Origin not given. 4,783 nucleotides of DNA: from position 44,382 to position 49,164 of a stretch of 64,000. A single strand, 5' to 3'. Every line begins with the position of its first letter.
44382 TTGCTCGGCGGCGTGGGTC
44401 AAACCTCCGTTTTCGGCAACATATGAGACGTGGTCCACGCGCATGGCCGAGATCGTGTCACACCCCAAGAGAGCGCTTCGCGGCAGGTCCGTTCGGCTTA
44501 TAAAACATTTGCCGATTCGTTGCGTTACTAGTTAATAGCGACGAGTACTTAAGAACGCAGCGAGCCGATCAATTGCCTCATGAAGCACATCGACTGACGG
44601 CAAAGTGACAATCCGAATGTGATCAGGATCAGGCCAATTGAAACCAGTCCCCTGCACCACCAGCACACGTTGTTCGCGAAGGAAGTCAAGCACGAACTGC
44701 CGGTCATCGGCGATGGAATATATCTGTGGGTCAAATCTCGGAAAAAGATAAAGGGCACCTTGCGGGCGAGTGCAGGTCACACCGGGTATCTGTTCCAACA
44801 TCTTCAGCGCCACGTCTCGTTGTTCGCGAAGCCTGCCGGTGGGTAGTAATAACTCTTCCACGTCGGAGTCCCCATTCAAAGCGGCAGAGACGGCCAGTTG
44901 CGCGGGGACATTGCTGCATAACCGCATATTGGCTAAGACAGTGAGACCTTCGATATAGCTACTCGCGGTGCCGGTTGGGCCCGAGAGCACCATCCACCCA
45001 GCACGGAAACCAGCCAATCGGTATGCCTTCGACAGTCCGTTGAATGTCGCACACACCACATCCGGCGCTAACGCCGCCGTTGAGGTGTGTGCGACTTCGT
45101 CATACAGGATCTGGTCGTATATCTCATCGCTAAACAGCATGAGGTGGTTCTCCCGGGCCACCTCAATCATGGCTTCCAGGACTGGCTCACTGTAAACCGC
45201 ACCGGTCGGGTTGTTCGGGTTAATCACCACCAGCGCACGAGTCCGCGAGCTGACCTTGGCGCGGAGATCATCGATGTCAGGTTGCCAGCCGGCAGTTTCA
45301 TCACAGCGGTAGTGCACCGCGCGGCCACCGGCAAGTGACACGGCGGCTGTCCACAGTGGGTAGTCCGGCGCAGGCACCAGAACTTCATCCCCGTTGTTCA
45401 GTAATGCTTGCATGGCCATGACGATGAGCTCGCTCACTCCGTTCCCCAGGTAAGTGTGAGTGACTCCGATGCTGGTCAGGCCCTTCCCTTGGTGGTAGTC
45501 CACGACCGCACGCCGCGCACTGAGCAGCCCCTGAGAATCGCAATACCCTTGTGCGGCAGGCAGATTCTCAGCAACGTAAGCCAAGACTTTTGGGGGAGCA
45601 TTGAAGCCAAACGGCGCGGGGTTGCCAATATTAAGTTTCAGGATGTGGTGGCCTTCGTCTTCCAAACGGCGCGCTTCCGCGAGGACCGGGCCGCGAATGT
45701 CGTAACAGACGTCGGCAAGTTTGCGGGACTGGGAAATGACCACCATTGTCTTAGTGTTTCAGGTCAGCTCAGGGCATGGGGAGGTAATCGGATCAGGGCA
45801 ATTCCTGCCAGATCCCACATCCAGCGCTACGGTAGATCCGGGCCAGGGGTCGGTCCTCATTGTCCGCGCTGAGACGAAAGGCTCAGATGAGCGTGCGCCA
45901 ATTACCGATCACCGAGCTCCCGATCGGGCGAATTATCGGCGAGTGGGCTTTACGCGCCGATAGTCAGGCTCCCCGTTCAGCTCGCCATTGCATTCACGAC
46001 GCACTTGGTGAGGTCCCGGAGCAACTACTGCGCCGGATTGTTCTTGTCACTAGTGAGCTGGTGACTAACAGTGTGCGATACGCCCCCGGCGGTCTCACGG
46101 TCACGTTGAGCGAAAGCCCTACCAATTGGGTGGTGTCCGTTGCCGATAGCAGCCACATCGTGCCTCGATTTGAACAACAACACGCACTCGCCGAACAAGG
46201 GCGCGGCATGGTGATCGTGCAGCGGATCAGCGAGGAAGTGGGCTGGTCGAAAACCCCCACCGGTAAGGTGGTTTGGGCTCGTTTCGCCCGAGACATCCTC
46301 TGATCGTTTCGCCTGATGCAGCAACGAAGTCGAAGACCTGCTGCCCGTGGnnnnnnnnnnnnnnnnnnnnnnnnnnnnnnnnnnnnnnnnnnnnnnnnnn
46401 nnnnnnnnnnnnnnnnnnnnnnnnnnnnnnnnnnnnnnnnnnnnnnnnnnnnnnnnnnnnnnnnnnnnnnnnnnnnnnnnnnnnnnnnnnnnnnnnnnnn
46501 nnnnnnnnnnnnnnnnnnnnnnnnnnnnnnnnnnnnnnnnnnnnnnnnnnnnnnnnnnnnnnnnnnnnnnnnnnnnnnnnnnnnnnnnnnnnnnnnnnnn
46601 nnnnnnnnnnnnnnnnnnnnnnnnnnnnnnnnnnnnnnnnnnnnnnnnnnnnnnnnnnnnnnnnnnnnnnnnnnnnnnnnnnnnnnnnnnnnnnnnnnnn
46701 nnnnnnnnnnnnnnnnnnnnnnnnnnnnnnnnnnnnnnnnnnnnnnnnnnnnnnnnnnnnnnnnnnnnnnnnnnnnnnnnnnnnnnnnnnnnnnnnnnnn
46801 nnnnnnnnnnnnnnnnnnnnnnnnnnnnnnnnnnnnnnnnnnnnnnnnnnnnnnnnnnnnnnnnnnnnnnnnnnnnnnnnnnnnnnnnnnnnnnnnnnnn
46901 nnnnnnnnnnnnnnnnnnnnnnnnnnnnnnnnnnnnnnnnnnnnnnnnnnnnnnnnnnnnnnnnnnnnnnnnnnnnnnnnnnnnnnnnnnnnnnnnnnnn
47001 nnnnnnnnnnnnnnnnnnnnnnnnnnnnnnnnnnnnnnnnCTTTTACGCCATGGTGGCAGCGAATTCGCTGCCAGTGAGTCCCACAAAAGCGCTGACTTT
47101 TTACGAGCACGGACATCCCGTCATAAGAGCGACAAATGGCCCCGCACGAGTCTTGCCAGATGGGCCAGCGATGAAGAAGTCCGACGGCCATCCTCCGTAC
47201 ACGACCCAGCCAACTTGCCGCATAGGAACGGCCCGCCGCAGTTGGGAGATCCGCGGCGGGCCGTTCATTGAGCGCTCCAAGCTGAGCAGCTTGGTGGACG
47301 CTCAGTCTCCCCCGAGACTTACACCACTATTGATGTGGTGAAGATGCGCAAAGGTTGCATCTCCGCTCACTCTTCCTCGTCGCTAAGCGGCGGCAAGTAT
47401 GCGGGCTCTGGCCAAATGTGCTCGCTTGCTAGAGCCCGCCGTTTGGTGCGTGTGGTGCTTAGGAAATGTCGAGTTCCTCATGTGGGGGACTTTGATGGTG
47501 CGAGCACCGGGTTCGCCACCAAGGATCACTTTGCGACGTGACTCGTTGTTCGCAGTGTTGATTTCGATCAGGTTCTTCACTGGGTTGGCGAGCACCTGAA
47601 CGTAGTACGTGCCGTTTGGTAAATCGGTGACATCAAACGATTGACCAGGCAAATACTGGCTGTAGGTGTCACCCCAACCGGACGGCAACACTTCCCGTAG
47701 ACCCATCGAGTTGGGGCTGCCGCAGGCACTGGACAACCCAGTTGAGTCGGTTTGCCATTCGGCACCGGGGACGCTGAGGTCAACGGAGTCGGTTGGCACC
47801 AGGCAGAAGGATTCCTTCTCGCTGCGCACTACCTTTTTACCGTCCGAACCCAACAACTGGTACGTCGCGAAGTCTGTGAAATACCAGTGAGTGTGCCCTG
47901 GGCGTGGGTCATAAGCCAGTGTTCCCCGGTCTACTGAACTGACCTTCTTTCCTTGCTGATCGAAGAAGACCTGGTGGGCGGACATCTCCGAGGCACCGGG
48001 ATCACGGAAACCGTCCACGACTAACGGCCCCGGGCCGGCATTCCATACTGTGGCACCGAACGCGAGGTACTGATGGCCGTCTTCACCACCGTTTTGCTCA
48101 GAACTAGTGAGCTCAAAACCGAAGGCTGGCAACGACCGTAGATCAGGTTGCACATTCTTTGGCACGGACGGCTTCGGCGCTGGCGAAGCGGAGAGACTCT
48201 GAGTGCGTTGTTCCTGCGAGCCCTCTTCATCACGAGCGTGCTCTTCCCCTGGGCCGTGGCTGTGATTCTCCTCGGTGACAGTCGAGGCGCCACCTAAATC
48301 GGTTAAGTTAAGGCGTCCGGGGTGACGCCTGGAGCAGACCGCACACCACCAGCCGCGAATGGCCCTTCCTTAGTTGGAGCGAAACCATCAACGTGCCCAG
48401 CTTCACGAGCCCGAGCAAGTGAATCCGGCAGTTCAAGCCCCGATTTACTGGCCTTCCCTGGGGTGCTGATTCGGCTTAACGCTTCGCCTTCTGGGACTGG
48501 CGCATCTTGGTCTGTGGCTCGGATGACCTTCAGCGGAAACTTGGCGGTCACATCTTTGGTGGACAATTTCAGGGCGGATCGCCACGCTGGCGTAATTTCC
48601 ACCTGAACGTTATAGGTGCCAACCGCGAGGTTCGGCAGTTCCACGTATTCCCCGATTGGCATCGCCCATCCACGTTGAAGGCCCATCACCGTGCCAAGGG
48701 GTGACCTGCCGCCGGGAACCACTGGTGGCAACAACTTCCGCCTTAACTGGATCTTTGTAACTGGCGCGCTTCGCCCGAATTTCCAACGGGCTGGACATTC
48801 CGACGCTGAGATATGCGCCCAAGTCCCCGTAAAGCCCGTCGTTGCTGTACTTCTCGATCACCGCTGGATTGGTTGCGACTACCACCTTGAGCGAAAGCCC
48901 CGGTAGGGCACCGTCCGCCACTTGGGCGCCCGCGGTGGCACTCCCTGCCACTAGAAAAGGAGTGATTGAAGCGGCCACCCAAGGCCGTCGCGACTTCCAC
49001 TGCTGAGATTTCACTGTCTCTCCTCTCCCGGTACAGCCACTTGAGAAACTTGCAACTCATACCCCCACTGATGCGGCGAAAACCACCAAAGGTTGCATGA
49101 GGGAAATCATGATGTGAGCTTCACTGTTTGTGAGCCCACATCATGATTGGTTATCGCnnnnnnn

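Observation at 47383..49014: Bacterial lysyl-oxidase-like secreted protein, split over three reading frames and carrying HxHxY in place of the HxHxH copper motif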

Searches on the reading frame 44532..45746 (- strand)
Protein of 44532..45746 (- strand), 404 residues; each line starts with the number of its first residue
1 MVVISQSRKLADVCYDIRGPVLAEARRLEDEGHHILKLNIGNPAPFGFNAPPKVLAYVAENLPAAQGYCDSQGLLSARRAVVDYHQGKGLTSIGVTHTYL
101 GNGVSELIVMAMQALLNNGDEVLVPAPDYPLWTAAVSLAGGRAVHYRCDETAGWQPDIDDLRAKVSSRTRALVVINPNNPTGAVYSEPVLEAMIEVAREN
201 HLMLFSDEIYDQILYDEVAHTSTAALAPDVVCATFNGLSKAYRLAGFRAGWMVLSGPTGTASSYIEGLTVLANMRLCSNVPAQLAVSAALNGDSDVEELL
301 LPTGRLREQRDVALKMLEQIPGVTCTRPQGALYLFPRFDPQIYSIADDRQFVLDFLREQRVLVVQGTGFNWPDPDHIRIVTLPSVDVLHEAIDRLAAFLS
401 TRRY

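Call 28: search_protein_families(library=pfam, proteins=[window:44532-45746:-], max_evalue=0.001)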
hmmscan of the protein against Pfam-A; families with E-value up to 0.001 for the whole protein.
window:44532-45746:- (404 aa): 1 family
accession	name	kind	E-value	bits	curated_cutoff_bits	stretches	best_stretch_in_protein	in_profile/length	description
PF00155.27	Aminotran_1_2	-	2.5e-55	188.6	19.7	1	34-395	2-361/361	Aminotransferase class I and II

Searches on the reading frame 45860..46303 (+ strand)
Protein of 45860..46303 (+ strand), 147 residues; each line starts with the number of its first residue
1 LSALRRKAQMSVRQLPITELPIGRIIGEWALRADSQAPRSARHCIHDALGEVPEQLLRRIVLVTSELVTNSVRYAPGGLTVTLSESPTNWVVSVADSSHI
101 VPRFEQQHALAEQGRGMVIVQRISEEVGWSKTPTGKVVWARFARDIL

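Call 28: search_protein_families(library=pfam, proteins=[window:45860-46303:+], max_evalue=0.001)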
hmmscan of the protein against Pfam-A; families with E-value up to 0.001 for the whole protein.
window:45860-46303:+ (147 aa): 2 families
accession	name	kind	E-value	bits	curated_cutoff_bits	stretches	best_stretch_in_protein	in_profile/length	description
PF13581.12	HATPase_c_2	-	1.4e-11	44.9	27.4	1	33-141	3-126/127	Histidine kinase-like ATPase domain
PF02518.31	HATPase_c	-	1.5e-06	29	26.4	1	58-141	4-106/111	Histidine kinase-, DNA gyrase B-, and HSP90-like ATPase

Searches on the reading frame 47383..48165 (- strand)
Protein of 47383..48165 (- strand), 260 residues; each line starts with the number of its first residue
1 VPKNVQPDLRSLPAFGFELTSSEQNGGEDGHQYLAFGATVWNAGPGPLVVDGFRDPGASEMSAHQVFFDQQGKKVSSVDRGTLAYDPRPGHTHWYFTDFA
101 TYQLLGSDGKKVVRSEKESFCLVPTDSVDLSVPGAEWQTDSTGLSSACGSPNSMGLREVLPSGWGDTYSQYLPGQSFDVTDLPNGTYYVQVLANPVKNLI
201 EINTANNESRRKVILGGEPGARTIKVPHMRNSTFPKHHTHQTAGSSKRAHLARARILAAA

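Call 3: search_protein_families(library=pfam, proteins=[window:47383-48165:-], max_evalue=1)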
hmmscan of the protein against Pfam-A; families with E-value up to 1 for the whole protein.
window:47383-48165:- (260 aa): 2 families
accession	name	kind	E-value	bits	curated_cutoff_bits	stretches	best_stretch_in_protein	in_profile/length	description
PF01186.22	Lysyl_oxidase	-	6.3e-11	42.7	20.4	1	91-214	84-193/204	Lysyl oxidase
PF18962.6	Por_Secre_tail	-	0.14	12.9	27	0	175-194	46-65/75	Secretion system C-terminal sorting domain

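Call 26: find_encoding_contigs(protein=window:47383-48165:-, flank=3000, max_places=8)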
Protein window:47383-48165:- (260 aa): no gene with exactly this product is on record in the collection.

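Call 27: search_solved_structures(query=window:47383-48165:-, max_evalue=0.1, show_alignments=2)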
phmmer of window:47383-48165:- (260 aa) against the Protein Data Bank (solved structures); distinct sequences matched with E-value up to 0.1: 1.
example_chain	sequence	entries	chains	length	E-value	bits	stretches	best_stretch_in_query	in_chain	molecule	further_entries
5ze3_A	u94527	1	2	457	3.2e-05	26.8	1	89-208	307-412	Lysyl oxidase homolog 2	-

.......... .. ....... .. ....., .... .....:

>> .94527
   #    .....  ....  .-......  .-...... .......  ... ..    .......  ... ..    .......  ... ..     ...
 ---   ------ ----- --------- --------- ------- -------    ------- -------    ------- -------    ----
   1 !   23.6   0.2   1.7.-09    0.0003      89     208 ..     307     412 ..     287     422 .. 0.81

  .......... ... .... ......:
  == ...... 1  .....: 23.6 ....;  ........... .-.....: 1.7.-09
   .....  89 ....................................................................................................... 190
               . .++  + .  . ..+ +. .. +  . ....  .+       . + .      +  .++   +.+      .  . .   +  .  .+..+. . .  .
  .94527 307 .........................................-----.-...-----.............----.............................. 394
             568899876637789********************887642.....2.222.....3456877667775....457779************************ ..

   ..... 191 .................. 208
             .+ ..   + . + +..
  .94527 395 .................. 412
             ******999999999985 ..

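Call 43: find_related_loci(query=window:47383-48165:-, collection=metagenome_contigs, flank=3000)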
Query window:47383-48165:- (260 aa) in metagenome_contigs; peptide patterns used: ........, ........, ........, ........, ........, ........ (x = any residue, [..] = any of these).
83 stretches matched a pattern; 16 encode a relative of the query (tblastn E <= 1e-3); 16 distinct loci.
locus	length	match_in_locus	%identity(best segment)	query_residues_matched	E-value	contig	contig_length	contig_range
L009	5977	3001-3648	48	7-227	3e-63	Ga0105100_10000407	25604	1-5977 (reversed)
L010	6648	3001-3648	47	7-227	6e-63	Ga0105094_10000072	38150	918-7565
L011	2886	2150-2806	46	2-227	2e-62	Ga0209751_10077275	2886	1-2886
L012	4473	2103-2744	46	7-227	1e-59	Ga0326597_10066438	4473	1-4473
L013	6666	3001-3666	44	2-229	1e-58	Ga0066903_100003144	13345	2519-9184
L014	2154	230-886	44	2-227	3e-59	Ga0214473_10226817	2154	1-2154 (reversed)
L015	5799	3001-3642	44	7-227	2e-58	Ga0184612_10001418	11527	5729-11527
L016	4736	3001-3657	43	2-227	1e-56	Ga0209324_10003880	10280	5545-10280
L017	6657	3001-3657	43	2-227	2e-56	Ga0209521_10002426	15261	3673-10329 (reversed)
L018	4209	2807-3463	44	2-227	1e-56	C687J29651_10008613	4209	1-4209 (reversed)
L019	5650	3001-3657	43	2-227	2e-56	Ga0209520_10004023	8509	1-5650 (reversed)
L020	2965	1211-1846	44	7-227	7e-56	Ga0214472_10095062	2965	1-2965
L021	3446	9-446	54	81-227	2e-49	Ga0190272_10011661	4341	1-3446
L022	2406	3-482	46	68-227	3e-47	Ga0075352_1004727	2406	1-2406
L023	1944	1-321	55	120-227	1e-34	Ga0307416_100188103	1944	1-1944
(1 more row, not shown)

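Call 63: search_protein_families(library=ncbifam, proteins=[window:47383-48165:-], max_evalue=0.01)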
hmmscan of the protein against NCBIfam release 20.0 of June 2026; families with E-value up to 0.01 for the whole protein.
window:47383-48165:- (260 aa): 0 families

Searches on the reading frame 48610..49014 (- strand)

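Call 3: search_protein_families(library=pfam, proteins=[window:48610-49014:-], max_evalue=1)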
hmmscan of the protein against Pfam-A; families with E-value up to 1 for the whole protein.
window:48610-49014:- (134 aa): 1 family
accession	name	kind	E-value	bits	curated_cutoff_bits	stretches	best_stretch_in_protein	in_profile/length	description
PF22115.1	T6SS_Tse3_cat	-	0.04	14.3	27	1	42-71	23-49/189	T6SS, Peptidoglycan muramidase Tse3, catalytic domain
